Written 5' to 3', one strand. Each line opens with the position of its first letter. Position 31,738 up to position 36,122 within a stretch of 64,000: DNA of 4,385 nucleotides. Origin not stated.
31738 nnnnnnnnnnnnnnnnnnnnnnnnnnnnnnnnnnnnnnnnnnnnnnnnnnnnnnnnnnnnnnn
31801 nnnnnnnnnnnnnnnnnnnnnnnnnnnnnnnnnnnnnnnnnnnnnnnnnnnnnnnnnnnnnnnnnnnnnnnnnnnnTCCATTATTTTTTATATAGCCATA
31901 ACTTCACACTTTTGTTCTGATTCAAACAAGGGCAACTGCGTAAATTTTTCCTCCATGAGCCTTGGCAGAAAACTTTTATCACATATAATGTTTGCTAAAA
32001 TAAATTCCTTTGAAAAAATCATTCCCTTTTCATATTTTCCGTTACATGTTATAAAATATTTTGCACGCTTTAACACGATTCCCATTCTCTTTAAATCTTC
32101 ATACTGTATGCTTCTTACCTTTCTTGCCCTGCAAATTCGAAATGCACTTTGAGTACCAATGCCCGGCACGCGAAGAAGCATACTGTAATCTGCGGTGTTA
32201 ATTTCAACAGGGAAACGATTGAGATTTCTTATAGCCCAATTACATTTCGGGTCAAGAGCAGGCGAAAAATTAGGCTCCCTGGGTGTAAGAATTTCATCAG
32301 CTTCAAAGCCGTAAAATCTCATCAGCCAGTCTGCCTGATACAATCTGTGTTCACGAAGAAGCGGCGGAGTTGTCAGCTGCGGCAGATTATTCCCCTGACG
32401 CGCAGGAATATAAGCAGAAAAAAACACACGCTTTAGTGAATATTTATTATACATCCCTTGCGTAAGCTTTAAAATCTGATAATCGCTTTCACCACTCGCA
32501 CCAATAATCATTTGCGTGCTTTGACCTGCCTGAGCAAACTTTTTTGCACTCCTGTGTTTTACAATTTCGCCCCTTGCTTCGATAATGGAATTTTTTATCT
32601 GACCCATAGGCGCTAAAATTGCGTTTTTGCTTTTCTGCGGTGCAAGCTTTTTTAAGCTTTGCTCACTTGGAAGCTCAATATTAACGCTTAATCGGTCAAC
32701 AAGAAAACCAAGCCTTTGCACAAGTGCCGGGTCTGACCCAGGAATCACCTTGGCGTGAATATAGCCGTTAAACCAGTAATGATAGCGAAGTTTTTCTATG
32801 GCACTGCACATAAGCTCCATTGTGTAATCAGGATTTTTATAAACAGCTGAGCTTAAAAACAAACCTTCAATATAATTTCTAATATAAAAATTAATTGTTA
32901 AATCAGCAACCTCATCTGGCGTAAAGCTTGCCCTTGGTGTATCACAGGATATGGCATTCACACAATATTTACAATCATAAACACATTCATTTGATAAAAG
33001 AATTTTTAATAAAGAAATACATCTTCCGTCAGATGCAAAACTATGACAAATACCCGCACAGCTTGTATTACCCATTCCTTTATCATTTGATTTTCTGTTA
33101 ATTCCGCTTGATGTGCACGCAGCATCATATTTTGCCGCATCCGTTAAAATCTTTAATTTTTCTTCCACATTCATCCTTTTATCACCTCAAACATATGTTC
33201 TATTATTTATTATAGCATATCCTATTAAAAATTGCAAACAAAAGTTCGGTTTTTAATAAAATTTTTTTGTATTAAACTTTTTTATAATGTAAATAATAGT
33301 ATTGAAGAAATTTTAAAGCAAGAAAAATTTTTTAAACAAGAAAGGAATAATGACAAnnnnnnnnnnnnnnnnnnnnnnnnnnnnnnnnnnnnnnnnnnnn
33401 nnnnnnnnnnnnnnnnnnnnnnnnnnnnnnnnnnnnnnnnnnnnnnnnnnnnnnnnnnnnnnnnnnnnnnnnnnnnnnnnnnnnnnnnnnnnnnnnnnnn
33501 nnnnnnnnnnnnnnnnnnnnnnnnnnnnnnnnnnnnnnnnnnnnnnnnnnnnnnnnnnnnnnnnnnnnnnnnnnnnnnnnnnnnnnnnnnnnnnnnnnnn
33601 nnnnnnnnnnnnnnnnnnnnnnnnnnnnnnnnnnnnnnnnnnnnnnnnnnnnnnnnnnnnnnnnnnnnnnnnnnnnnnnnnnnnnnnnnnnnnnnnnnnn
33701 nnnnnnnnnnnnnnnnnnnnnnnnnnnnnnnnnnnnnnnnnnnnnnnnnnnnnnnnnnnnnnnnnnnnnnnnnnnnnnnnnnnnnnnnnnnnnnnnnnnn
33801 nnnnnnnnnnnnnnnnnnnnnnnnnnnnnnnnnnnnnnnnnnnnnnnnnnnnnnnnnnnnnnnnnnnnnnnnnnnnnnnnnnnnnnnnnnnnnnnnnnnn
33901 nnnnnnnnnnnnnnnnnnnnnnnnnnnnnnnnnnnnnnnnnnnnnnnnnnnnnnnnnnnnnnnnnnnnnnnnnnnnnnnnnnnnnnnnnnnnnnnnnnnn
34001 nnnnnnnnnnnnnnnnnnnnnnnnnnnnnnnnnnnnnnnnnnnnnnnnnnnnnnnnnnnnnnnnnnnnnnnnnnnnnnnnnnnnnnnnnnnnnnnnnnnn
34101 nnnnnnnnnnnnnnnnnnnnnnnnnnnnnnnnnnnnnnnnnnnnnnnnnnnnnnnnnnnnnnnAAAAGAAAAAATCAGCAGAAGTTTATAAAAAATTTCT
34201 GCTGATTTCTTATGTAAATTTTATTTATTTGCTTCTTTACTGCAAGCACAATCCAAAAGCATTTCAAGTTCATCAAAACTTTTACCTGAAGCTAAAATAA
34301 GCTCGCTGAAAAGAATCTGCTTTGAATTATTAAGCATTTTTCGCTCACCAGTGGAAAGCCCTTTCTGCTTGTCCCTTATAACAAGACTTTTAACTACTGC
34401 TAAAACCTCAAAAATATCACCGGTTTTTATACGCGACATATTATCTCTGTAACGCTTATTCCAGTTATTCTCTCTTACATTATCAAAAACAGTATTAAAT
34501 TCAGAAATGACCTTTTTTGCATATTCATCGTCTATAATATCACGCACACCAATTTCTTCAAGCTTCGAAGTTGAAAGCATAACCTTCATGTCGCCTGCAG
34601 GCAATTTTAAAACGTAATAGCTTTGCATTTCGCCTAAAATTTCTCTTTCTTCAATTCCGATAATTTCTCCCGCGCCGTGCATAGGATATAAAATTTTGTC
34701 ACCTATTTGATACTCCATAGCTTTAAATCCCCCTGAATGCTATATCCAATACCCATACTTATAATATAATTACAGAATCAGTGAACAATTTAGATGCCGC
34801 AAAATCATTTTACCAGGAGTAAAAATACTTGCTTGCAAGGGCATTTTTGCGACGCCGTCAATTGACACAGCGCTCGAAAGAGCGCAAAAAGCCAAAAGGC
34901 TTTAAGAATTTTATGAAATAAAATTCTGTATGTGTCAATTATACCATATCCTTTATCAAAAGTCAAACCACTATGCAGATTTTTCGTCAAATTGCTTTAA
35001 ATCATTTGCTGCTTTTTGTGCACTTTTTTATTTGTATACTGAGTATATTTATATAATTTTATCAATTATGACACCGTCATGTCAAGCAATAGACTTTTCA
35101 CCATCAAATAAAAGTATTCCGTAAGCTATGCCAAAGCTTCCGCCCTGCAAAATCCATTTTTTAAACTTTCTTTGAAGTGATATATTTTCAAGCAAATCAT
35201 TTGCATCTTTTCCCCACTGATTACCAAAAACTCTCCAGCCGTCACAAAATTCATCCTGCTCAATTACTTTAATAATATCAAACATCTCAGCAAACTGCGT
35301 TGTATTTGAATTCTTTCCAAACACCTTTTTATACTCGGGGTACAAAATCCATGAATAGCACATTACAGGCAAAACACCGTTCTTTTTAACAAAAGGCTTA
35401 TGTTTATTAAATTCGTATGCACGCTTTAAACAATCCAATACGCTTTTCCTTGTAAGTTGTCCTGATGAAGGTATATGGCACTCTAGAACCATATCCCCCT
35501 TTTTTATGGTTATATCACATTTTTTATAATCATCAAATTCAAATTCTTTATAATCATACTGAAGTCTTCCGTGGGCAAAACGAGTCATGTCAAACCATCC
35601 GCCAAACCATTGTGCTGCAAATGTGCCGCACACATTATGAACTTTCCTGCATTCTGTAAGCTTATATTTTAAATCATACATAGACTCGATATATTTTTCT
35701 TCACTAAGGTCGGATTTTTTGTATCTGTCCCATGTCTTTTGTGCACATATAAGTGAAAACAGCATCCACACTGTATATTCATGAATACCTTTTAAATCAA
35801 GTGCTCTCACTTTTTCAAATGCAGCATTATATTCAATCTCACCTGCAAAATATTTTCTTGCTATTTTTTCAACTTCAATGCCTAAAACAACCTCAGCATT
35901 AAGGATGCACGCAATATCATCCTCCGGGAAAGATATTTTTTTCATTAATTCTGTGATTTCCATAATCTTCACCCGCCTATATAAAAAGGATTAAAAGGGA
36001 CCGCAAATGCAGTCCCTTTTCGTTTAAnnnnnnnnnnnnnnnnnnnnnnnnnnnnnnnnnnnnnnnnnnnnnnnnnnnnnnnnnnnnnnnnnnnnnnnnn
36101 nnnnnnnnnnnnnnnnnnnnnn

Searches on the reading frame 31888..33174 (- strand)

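Call 20: search_protein_families(library=ncbifam, proteins=[window:31888-33174:-], max_evalue=0.00001)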
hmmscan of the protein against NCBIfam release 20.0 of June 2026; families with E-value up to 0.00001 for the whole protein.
window:31888-33174:- (428 aa): 1 family
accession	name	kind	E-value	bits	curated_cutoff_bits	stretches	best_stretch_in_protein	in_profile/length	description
TIGR03916.1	rSAM_link_UDG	hypoth_equivalog_domain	6.1e-192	638.3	343.5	1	3-414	1-412/415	putative DNA modification/repair radical SAM protein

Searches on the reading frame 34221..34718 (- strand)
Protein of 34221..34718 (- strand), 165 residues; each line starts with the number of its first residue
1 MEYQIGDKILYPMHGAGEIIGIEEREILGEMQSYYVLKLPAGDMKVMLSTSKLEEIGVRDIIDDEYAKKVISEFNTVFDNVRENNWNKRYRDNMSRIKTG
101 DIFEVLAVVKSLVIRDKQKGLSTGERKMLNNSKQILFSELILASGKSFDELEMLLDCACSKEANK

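Call 20: search_protein_families(library=ncbifam, proteins=[window:34221-34718:-], max_evalue=0.00001)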
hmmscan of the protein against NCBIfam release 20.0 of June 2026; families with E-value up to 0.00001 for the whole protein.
window:34221-34718:- (165 aa): 0 families

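Call 75: search_protein_families(library=pfam, proteins=[window:34221-34718:-], max_evalue=0.001)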
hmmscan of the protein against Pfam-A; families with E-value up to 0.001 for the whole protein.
window:34221-34718:- (165 aa): 2 families
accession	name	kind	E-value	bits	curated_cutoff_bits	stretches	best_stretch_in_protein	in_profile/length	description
PF21095.3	CarD_C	-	1.5e-28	99.1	23.1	1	81-156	12-87/87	CarD, C-terminal domain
PF02559.22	CarD_TRCF_RID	-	9.1e-15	54.9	23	1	3-61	1-56/57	CarD-like/TRCF RID domain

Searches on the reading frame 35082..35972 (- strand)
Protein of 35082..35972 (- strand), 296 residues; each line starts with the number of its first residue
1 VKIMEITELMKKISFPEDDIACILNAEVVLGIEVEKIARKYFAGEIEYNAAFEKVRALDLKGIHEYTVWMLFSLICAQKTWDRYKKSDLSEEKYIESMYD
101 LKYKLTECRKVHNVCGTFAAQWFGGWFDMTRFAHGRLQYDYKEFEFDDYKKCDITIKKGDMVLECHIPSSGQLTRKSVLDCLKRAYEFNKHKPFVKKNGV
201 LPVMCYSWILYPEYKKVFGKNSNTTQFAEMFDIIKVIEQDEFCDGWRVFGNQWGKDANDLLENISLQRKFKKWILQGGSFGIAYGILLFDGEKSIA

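Call 20: search_protein_families(library=ncbifam, proteins=[window:35082-35972:-], max_evalue=0.00001)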
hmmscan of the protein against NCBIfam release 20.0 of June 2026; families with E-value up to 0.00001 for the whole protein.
window:35082-35972:- (296 aa): 0 families

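Call 75: search_protein_families(library=pfam, proteins=[window:35082-35972:-], max_evalue=0.001)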
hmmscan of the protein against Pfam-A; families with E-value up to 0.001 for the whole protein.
window:35082-35972:- (296 aa): 2 families
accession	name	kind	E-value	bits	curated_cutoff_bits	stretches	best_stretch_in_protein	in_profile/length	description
PF18164.7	GNAT_C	-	7.1e-29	101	22.8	1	134-287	4-142/142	GNAT-like C-terminal domain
PF18082.7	NAT_N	-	1.1e-13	52.7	27.8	1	4-128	1-128/129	N-acyltransferase N-terminal domain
